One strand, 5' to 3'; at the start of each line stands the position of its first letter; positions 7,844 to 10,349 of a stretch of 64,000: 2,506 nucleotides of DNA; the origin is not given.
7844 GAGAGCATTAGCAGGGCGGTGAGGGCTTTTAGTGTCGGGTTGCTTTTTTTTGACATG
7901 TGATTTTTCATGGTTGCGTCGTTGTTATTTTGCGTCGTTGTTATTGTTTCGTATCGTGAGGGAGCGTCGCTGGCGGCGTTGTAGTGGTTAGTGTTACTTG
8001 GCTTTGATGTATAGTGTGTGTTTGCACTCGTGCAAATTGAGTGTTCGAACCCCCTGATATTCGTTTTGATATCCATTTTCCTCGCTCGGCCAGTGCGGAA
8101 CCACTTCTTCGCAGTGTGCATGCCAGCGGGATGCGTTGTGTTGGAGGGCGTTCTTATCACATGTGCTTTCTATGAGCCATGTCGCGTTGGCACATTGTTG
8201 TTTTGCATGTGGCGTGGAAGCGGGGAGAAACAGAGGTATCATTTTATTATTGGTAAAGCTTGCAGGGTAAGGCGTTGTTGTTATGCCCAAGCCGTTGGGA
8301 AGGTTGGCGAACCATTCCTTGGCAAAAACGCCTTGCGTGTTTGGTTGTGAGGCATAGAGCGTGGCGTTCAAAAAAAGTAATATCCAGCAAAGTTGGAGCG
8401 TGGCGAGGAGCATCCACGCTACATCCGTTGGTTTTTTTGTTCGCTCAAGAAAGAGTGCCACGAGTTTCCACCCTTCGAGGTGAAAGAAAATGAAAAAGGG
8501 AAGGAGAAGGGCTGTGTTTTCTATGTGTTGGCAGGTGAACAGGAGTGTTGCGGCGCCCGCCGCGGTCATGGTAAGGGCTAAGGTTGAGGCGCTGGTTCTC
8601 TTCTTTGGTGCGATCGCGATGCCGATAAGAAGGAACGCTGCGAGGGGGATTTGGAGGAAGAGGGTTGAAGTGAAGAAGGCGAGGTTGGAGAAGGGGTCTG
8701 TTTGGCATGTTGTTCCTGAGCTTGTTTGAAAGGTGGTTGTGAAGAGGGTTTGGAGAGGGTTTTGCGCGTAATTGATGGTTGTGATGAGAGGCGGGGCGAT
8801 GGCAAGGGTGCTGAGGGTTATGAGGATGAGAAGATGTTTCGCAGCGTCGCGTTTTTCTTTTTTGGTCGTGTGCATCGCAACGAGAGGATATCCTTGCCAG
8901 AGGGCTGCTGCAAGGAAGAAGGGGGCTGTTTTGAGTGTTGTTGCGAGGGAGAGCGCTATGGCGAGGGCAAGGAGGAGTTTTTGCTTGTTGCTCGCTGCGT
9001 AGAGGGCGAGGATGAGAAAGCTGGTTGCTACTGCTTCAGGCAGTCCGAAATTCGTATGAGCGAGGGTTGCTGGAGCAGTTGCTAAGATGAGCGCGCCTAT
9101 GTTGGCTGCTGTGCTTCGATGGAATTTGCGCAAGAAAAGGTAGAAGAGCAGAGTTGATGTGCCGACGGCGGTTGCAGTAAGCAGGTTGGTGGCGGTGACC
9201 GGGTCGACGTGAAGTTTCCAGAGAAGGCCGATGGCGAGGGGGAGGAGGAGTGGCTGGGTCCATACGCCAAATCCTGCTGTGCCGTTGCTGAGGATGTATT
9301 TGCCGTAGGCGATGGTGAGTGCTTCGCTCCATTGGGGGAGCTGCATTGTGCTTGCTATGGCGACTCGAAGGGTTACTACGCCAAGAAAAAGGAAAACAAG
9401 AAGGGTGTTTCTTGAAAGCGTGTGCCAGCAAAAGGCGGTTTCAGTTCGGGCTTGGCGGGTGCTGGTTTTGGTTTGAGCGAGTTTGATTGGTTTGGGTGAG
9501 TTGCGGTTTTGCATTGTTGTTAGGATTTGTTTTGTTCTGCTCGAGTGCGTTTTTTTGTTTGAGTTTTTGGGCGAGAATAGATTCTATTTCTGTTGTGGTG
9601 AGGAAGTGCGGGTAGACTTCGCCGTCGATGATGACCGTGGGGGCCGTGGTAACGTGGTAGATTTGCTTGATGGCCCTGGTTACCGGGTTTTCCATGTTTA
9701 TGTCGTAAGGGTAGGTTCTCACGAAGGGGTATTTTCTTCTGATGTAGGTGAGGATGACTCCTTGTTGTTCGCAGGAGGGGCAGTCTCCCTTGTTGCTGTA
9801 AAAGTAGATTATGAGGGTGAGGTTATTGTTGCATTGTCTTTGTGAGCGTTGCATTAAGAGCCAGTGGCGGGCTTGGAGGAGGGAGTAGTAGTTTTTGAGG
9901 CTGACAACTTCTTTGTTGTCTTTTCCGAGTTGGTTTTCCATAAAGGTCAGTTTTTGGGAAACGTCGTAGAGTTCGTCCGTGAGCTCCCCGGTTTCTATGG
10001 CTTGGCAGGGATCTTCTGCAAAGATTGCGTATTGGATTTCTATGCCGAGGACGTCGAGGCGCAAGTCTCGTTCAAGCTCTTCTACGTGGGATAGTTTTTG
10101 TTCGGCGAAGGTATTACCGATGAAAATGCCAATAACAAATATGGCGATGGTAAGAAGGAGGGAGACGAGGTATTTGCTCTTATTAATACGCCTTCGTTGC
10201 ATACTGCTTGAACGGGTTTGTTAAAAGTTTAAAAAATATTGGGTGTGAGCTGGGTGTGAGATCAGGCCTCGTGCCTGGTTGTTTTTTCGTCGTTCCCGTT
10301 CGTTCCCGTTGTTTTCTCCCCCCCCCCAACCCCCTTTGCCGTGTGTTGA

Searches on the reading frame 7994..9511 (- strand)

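Call 24: search_protein_families(library=pfam, proteins=[window:7994-9511:-], max_evalue=0.001)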
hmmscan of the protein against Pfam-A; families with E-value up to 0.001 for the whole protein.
window:7994-9511:- (505 aa): 1 family
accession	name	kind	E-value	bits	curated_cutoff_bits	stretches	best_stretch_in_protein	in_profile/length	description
PF13231.12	PMT_2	-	0.00033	21.3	26.1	1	86-241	2-157/160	Dolichyl-phosphate-mannose-protein mannosyltransferase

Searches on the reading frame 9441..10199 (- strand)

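Call 24: search_protein_families(library=pfam, proteins=[window:9441-10199:-], max_evalue=0.001)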
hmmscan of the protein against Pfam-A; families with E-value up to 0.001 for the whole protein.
window:9441-10199:- (252 aa): 0 families

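Call 64: search_protein_families(library=pfam, proteins=[window:9441-10199:-], max_evalue=0.5)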
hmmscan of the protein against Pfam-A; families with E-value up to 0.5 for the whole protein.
window:9441-10199:- (252 aa): 3 families
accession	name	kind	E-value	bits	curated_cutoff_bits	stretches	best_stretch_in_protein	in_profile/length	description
PF00462.30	Glutaredoxin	-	0.0051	17.4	22.9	1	139-195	8-59/60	Glutaredoxin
PF13728.12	TraF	-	0.087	13.1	23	1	130-159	133-160/224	F plasmid transfer operon protein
PF12698.13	ABC2_membrane_3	-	0.16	11.5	31.6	0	9-41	162-194/347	ABC-2 family transporter protein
